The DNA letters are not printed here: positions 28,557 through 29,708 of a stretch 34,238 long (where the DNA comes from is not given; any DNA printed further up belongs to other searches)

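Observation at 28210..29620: XRE-HTH fused to a PARP-like (H-Y-Q) DUF3990-type domain, plus a DUF3791-like partner, translationally coupled to pgsA-cinA-recA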

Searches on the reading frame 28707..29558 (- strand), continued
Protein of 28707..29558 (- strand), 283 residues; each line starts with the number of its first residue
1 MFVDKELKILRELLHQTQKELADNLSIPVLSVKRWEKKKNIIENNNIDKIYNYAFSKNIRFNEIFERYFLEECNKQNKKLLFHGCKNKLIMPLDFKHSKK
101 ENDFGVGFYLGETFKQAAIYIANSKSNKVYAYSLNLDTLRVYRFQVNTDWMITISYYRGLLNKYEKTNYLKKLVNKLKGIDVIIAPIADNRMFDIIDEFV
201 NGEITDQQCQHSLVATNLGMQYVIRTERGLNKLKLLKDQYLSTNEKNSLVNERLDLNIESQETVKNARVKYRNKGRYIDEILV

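Call 32: search_protein_families(library=pfam, proteins=[L070:2240-3100:+, L049:1562-2407:+, L049:4396-5667:+, L070:3093-3890:+, L085:3651-4406:-, L005:5139-5600:+, L001:4944-5450:+, L028:4904-5833:+], max_evalue=0.001)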
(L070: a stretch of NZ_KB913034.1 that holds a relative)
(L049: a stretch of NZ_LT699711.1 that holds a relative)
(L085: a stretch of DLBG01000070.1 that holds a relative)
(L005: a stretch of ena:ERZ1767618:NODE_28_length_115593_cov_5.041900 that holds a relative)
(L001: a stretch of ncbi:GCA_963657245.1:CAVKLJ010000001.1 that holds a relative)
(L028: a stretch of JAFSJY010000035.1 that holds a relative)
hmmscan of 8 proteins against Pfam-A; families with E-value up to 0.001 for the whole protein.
L070:2240-3100:+ (286 aa): 7 families
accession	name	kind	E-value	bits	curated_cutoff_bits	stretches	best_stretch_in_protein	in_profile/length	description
PF00005.33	ABC_tran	-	1e-31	110.8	25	1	23-173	1-136/137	ABC transporter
PF13304.12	AAA_21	-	1.1e-10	42.5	27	1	140-206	232-300/304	AAA domain, putative AbiEii toxin, Type IV TA system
PF02463.25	SMC_N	-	2e-07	31.1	40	1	123-218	121-210/220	RecF/RecN/SMC N terminal domain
PF13555.12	AAA_29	-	3.1e-05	24.1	27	1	26-61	15-50/61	P-loop containing region of AAA domain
PF13175.12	AAA_15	-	6.6e-05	23.1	32.1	0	35-68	25-55/374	AAA ATPase domain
PF09818.15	ABC_ATPase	-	0.00026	20.5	23.2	0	21-55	70-101/283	P-loop domain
PF13401.12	AAA_22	-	0.00034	21.4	27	0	33-73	5-33/130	AAA domain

L049:1562-2407:+ (281 aa): 4 families
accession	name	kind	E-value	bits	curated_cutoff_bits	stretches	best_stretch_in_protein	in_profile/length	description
PF13749.12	HATPase_c_4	-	5.1e-11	42.9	26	1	108-182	4-81/89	Putative ATP-dependent DNA helicase recG C-terminal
PF13412.12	HTH_24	-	7.1e-10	38.8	21.9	1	221-267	2-48/48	Winged helix-turn-helix DNA-binding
PF13545.12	HTH_Crp_2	-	9e-05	22.8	27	1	238-277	24-60/70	Crp-like helix-turn-helix domain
PF01047.28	MarR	-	0.00015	22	24.6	1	224-269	5-50/59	MarR family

L049:4396-5667:+ (423 aa): 3 families
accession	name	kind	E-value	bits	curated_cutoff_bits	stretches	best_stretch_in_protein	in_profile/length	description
PF13173.12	AAA_14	-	1e-28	100.4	27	1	19-162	3-128/129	AAA domain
PF13635.12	DUF4143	-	1.3e-16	61.2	28.1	1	209-363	2-156/160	Domain of unknown function (DUF4143)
PF01637.24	ATPase_2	-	0.0003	21.1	33.2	0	3-40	3-42/225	ATPase domain predominantly from Archaea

L070:3093-3890:+ (265 aa): 1 family
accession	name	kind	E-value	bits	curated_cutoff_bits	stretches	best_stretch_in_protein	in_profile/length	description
PF02361.21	CbiQ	-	1.5e-42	146.1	25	1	14-232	3-212/216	Cobalt transport protein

L085:3651-4406:- (251 aa): 2 families
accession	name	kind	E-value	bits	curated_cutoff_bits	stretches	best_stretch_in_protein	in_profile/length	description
PF04397.21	LytTR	-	1.2e-16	61.2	22.6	1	154-242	3-95/98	LytTr DNA-binding domain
PF00072.30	Response_reg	-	5.7e-16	59.1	30.2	1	20-129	1-107/111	Response regulator receiver domain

L005:5139-5600:+ (153 aa): 0 families

L001:4944-5450:+ (168 aa): 0 families

L028:4904-5833:+ (309 aa): 1 family
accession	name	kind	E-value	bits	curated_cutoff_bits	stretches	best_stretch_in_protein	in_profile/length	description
PF00291.31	PALP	-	5.4e-80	269.3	35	1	11-297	4-295/295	Pyridoxal-phosphate dependent enzyme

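Call 34: search_protein_families(library=padloc, proteins=[window:28707-29558:-], max_evalue=0.1)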
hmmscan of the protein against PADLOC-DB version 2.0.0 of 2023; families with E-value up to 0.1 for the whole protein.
window:28707-29558:- (283 aa): 11 families
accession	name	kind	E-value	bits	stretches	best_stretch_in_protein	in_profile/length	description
PDLC04641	PDC-M42A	-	7.5e-16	56.5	1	78-244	3-177/215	-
PDLC04438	PDC-M13B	-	1.4e-14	52.3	1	81-237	3-154/158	-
PDLC04436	PDC-M13A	-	1.4e-14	52.2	1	81-237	3-155/159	-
PDLC04411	PDC-M10A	-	2.1e-11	41.7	1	78-238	3-150/156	-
PDLC04412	PDC-M10A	-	8.9e-10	36.5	1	81-235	3-144/152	-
PDLC04640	PDC-M42A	-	7.8e-09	33.3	1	80-249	69-247/280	-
PDLC04413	PDC-M10A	-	4.6e-05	21.1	1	81-237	3-146/157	-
PDLC02926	HTH_VI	-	0.0034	15.6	1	5-65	4-61/92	-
PDLC04437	PDC-M13A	-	0.014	13.7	1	101-207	11-114/117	-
PDLC03949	RmrA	-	0.018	11.9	1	1-51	1-51/363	-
PDLC03956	RmrA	-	0.019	12.1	1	16-95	23-94/399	-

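Call 35: search_protein_families(library=ncbifam, proteins=[window:28707-29558:-], max_evalue=0.1)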
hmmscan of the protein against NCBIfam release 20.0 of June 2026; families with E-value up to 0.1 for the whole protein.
window:28707-29558:- (283 aa): 3 families
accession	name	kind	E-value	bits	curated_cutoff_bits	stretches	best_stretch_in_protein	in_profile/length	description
NF041951.1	phage_RstR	subfamily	0.00026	21.2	80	1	1-50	1-50/108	RstR family transcriptional repressor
NF041265.1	NadS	equivalog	0.0031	17.8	60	1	6-40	34-68/94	NadS family protein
TIGR03830.1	CxxCG_CxxCG_HTH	subfamily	0.0035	17.1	61.8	1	4-41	67-104/127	type II TA system antitoxin MqsA family protein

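Call 36: search_protein_families(library=phrogs, proteins=[window:28707-29558:-], max_evalue=0.01)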
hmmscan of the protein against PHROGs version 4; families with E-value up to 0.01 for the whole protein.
window:28707-29558:- (283 aa): 5 families
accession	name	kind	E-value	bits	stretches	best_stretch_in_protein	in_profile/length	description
phrog_4779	-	transcription regulation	0.0013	20.2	1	8-79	8-81/98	transcriptional regulator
phrog_7950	-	transcription regulation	0.0014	19.6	1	2-39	7-44/68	transcriptional repressor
phrog_34759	-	unknown function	0.0031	18.8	1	125-198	52-123/129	-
phrog_38149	-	unknown function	0.0035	18.3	1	5-57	11-63/190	-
phrog_5119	-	unknown function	0.0068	17.2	0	5-79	56-128/152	-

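Call 51: find_encoding_contigs(protein=P0001, flank=10000, max_places=3)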
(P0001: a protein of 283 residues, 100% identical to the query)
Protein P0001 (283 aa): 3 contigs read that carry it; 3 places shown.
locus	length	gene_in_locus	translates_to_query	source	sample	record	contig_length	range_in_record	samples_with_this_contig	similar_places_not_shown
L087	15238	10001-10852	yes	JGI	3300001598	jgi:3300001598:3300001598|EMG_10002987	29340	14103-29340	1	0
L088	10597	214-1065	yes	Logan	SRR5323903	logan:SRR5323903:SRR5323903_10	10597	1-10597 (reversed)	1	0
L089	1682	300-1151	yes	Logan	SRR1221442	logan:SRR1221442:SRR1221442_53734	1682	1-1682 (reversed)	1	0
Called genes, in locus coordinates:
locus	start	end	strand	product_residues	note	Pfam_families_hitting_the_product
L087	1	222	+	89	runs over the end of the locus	PF00216:Bac_DNA_binding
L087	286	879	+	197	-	PF01743:PolyA_pol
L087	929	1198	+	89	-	PF04221:RelB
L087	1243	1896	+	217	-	PF21984:DnaD_N, PF07261:DnaB_2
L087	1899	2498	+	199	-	PF00730:HhH-GPD, PF00633:HHH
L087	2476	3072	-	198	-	PF03838:RecU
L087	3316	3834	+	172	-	PF18813:PBECR4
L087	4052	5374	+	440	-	PF02608:Bmp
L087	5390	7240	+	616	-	PF02463:SMC_N (weak), PF00005:ABC_tran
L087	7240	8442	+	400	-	PF02653:BPD_transp_2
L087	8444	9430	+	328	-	PF02653:BPD_transp_2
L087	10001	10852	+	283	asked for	PF13151:DUF3990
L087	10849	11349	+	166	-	-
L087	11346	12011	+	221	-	PF01066:CDP-OH_P_transf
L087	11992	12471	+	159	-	PF02464:CinA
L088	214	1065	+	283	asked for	PF13151:DUF3990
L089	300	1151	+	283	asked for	PF13151:DUF3990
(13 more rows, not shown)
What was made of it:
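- The arrangement is seen in three contigs of this organism (call 51).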

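Call 52: find_encoding_contigs(protein=P0002, flank=3000, max_places=3)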
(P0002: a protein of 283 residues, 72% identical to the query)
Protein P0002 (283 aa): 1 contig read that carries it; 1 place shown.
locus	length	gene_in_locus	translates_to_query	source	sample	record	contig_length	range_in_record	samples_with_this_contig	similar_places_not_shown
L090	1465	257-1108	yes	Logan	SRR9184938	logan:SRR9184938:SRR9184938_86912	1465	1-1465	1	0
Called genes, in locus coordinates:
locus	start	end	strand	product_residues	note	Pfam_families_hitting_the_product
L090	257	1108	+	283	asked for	PF13151:DUF3990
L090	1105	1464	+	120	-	?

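Call 71: search_protein_families(library=pfam, proteins=[L005:7299-7658:+, L037:7302-7670:+, L020:7296-7652:+, L024:2685-3164:+, L022:1659-2141:+, L072:5894-6253:+, L053:7299-7640:+, L009:7302-7664:+], max_evalue=0.1)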
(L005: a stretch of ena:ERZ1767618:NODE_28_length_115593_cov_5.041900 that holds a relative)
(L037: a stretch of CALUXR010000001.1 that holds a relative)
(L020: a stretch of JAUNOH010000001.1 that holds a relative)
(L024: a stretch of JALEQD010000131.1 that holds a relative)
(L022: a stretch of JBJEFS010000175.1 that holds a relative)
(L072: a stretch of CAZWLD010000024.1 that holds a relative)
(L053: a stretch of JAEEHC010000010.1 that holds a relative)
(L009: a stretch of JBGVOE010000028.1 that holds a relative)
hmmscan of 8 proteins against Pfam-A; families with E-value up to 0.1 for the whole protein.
L005:7299-7658:+ (120 aa): 2 families
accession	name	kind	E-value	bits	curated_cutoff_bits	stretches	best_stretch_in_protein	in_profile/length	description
PF00719.24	Pyrophosphatase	-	2.7e-05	24.4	23.5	1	32-105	27-103/153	Inorganic pyrophosphatase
PF18823.6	InPase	-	0.0033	17.7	26.8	1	42-96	48-101/135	Inorganic Pyrophosphatase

L037:7302-7670:+ (123 aa): 2 families
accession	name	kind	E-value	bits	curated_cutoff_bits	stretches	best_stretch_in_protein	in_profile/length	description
PF23077.1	zf-C2H2_ZNF462_1st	-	0.016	15.3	27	1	109-120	10-21/29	Zinc finger protein 462, first C2H2 zinc finger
PF00719.24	Pyrophosphatase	-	0.034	14.4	23.5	1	33-105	31-106/153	Inorganic pyrophosphatase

L020:7296-7652:+ (119 aa): 3 families
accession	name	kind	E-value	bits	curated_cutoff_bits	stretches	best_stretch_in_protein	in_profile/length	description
PF19778.5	RE_endonuc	-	0.012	15.9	23.4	0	63-103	40-82/108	Endonuclease domain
PF00719.24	Pyrophosphatase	-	0.022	15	23.5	1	33-103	29-102/153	Inorganic pyrophosphatase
PF17473.7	DUF5426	-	0.056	14.2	26.7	1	44-111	51-119/137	Family of unknown function (DUF5426)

L024:2685-3164:+ (160 aa): 6 families
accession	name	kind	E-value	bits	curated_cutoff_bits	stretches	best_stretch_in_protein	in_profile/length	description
PF13302.13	Acetyltransf_3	-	9.4e-18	65.7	25.4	1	11-144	3-137/138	Acetyltransferase (GNAT) domain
PF00583.31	Acetyltransf_1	-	2.4e-11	44.4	20.7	1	41-144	12-116/116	Acetyltransferase (GNAT) family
PF08445.16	FR47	-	2.2e-05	24.8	22.1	1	84-149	19-82/86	FR47-like protein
PF13673.13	Acetyltransf_10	-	0.00036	20.9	23.6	1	37-152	10-115/128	Acetyltransferase (GNAT) domain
PF13508.13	Acetyltransf_7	-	0.0016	19.2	27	1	65-144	6-82/84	Acetyltransferase (GNAT) domain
PF13420.13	Acetyltransf_4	-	0.0017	18.8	24.3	1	53-146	40-136/155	Acetyltransferase (GNAT) domain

L022:1659-2141:+ (161 aa): 5 families
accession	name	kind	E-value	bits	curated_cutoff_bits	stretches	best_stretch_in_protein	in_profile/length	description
PF13302.13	Acetyltransf_3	-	9.5e-15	55.9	25.4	1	10-145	2-138/138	Acetyltransferase (GNAT) domain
PF00583.31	Acetyltransf_1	-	8.6e-12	45.8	20.7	1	56-144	28-116/116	Acetyltransferase (GNAT) family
PF13508.13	Acetyltransf_7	-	0.00011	22.9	27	1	64-145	5-83/84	Acetyltransferase (GNAT) domain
PF08445.16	FR47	-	0.0074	16.7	22.1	1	82-148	17-81/86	FR47-like protein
PF13420.13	Acetyltransf_4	-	0.019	15.4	24.3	1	44-155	31-145/155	Acetyltransferase (GNAT) domain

L072:5894-6253:+ (120 aa): 2 families
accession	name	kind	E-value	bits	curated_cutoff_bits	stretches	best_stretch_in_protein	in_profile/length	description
PF04266.20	ASCH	-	1e-06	29.8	21.2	1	17-82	4-67/103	ASCH domain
PF12961.13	DUF3850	-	0.0028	18.2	22.9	1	11-55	1-42/77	Domain of unknown function (DUF3850)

L053:7299-7640:+ (114 aa): 0 families

L009:7302-7664:+ (121 aa): 1 family
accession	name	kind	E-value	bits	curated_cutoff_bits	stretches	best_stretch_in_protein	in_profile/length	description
PF24637.1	RRM_DEAH11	-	0.026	15.3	27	1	72-109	32-68/81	DEAH11 RRM domain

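Call 73: search_solved_structures(query=A6, max_evalue=1, show_alignments=1)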
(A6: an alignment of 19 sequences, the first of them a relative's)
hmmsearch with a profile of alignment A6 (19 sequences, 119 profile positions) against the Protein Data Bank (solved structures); distinct sequences matched with E-value up to 1: 59.
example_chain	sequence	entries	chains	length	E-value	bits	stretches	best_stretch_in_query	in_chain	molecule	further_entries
3d53_A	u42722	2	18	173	0.0042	20.2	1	30-114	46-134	Inorganic pyrophosphatase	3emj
1qez_A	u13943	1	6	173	0.028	17.6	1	30-116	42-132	PROTEIN (INORGANIC PYROPHOSPHATASE)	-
7dm4_A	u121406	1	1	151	0.038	17.1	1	10-58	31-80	AT-rich interactive domain-containing protein 4B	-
1mjz_A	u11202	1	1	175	0.051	16.7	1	23-93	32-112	INORGANIC PYROPHOSPHATASE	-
1ygz_A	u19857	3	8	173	0.07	16.3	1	30-93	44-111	Inorganic pyrophosphatase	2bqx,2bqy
3i4q_A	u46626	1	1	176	0.082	16.1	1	31-60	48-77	APC40078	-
6mt1_A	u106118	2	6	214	0.084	16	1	16-96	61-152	Soluble inorganic pyrophosphatase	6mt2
4he0_A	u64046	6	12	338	0.084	16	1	21-55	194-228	Fructose-1,6-bisphosphatase isozyme 2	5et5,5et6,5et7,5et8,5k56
3ifa_A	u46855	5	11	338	0.084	16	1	21-55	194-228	Fructose-1,6-bisphosphatase isozyme 2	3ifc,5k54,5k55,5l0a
4he1_A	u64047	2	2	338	0.084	16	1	21-55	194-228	Fructose-1,6-bisphosphatase isozyme 2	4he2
5q0c_A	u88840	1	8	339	0.084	16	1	21-55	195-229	Fructose-1,6-bisphosphatase isozyme 2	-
1faj_A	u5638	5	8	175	0.091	15.9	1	24-80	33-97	SOLUBLE INORGANIC PYROPHOSPHATASE | INORGANIC PYROPHOSPHATASE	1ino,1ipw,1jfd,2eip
4um4_A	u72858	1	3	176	0.092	15.9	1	23-91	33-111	INORGANIC PYROPHOSPHATASE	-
1fbc_A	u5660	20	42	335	0.092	15.9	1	21-53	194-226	FRUCTOSE 1,6-BISPHOSPHATASE | FRUCTOSE-1,6-BISPHOSPHATASE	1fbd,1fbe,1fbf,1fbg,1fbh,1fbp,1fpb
1frp_A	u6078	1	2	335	0.092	15.9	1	21-53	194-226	FRUCTOSE 1,6-BISPHOSPHATASE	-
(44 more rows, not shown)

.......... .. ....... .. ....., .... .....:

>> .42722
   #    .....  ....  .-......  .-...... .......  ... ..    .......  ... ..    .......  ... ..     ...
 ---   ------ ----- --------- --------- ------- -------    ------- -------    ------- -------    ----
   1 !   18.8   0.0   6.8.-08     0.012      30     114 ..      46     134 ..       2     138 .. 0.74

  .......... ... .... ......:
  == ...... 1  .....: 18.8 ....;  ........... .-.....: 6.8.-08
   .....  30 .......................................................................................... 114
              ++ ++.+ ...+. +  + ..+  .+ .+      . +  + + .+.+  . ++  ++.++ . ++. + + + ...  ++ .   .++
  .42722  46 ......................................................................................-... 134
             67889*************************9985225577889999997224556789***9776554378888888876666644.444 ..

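Call 75: search_dna_similar(query=window:28707-29558:-, collection=phages, mode=protein, max_evalue=0.001, max_rows=15)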
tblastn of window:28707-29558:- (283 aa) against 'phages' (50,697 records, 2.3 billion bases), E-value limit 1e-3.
Records with a match: 2; places in all: 2; records where one place covers at least 80% of the query: 0.
Best place of each record, by identity: <60% 2.
By first word of the organism name: Bacteriophage 2.
By host as written in the record: - 2.
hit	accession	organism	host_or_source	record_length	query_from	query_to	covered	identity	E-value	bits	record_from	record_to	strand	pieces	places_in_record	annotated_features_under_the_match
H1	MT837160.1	Bacteriophage sp.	human fecal samples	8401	81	266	66%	24.9%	5e-5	50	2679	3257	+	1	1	record has no annotation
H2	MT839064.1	Bacteriophage sp.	human fecal samples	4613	78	236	56%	27.3%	6e-7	56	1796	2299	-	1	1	record has no annotation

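Call 76: search_dna_similar(query=window:28707-29558:-, collection=plasmids, mode=protein, max_evalue=0.001, max_rows=15)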
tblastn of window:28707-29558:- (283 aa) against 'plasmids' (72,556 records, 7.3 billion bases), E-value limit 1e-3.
Records with a match: 8; places in all: 8; records where one place covers at least 80% of the query: 0.
Best place of each record, by identity: <60% 8.
By first word of the organism name: Moraxella 5; Lactobacillus 2; Treponema 1.
By predicted mobility (MOB-suite, as given by PLSDB): non-mobilizable 4; mobilizable 4.
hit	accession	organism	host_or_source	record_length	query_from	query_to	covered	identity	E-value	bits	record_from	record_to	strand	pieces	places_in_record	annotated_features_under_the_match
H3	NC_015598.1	Lactobacillus kefiranofaciens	-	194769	61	239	63%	25.9%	2e-5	54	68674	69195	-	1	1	DUF3990 domain-containing protein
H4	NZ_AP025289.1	Treponema saccharophilum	-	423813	80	253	61%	25.9%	1e-6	57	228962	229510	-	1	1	DUF3990 domain-containing protein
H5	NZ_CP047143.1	Lactobacillus crispatus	Gallus gallus,Isolated and purified ...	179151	80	241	57%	27.8%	1e-6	57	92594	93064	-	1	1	DUF3990 domain-containing protein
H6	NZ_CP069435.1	Moraxella osloensis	-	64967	81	233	54%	26.4%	2e-5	54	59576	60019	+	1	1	DUF3990 domain-containing protein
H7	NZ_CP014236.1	Moraxella osloensis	Homo sapiens,pure culture,cerebrospinal ...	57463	81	233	54%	23.4%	3e-4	50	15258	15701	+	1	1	DUF3990 domain-containing protein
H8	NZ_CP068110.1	Moraxella osloensis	-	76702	81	233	54%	23.4%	3e-4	50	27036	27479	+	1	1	DUF3990 domain-containing protein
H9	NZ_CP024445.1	Moraxella osloensis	Homo sapiens,single cell,skin swab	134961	81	233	54%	23.4%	3e-4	50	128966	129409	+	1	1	DUF3990 domain-containing protein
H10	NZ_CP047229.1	Moraxella osloensis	whole organism,activated sludge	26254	81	233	54%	23.4%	4e-4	49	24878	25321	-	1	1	DUF3990 domain-containing protein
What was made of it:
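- No close relatives were found on known phages or plasmids (calls 75, 76).
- Tried and rejected: No close relatives of the fusion protein, only distant stand-alone DUF3990 genes (calls 75, 76).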

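Call 77: get_annotated_region(hit=H5, flank=2500)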
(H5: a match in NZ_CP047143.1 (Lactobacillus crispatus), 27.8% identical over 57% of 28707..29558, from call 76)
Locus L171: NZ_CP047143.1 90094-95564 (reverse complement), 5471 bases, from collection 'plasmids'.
description: Lactobacillus crispatus strain C25 plasmid unnamed, complete sequence
organism: Lactobacillus crispatus (NCBI taxid 47770)
taxonomy: Bacteria; Bacillota; Bacilli; Lactobacillales; Lactobacillaceae; Lactobacillus; Lactobacillus crispatus
host: -; source: Gallus gallus,Isolated and purified from a mixed microbial population.; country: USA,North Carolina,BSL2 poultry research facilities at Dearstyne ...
typing (MOB-suite, as given by PLSDB): non-mobilizable
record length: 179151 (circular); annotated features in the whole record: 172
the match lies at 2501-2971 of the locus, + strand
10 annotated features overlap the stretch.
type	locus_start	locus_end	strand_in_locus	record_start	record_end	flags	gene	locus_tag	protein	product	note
CDS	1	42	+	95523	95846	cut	-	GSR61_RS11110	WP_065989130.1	hypothetical protein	-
CDS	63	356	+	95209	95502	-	-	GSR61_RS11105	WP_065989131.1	hypothetical protein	-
CDS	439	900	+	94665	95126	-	-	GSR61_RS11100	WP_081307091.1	hypothetical protein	-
CDS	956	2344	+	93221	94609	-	-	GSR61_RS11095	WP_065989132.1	hypothetical protein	-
CDS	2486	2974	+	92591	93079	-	-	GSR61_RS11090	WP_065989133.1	DUF3990 domain-containing protein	-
CDS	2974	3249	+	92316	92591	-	-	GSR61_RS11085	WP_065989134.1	hypothetical protein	-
CDS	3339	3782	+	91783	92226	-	-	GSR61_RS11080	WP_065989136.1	hypothetical protein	-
CDS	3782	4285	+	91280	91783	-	-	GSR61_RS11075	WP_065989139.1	hypothetical protein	-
CDS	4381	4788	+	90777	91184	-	-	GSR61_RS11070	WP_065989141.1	hypothetical protein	-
CDS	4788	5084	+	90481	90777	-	-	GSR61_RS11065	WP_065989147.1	hypothetical protein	-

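Call 78: get_annotated_region(hit=H6, flank=2500)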
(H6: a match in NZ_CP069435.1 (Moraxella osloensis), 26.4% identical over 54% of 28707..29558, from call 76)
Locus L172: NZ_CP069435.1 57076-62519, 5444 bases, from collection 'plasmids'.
description: Moraxella osloensis strain FDAARGOS_1202 plasmid unnamed4, complete sequence
organism: Moraxella osloensis (NCBI taxid 34062)
taxonomy: Bacteria; Pseudomonadota; Gammaproteobacteria; Moraxellales; Moraxellaceae; Moraxella; Moraxella osloensis
host: -; source: -; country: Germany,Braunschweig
typing (MOB-suite, as given by PLSDB): mobilizable; replicon rep_cluster_263; relaxase MOBP
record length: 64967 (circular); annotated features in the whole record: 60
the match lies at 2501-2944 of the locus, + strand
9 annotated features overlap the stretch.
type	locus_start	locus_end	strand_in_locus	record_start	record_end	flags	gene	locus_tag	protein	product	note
CDS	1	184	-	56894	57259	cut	-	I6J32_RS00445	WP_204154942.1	hypothetical protein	-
CDS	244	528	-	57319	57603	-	-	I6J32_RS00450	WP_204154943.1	hypothetical protein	-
CDS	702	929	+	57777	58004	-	-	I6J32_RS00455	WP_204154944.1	helix-turn-helix transcriptional regulator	-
CDS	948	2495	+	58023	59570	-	-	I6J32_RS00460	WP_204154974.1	type I restriction-modification system subunit M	GO:0006306 - DNA methylation [Evidence IEA]; GO:0009307 - DNA restriction-modification system [Evidence IEA]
CDS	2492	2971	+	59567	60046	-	-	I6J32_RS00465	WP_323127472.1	DUF3990 domain-containing protein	-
CDS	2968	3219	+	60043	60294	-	-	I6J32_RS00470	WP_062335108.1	hypothetical protein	-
CDS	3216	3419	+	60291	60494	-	-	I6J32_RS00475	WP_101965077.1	DUF3791 domain-containing protein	-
CDS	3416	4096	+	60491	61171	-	-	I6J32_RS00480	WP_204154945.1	restriction endonuclease subunit S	GO:0006304 - DNA modification [Evidence IEA]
CDS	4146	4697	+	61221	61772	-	-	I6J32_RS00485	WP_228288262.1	restriction endonuclease subunit S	GO:0006304 - DNA modification [Evidence IEA]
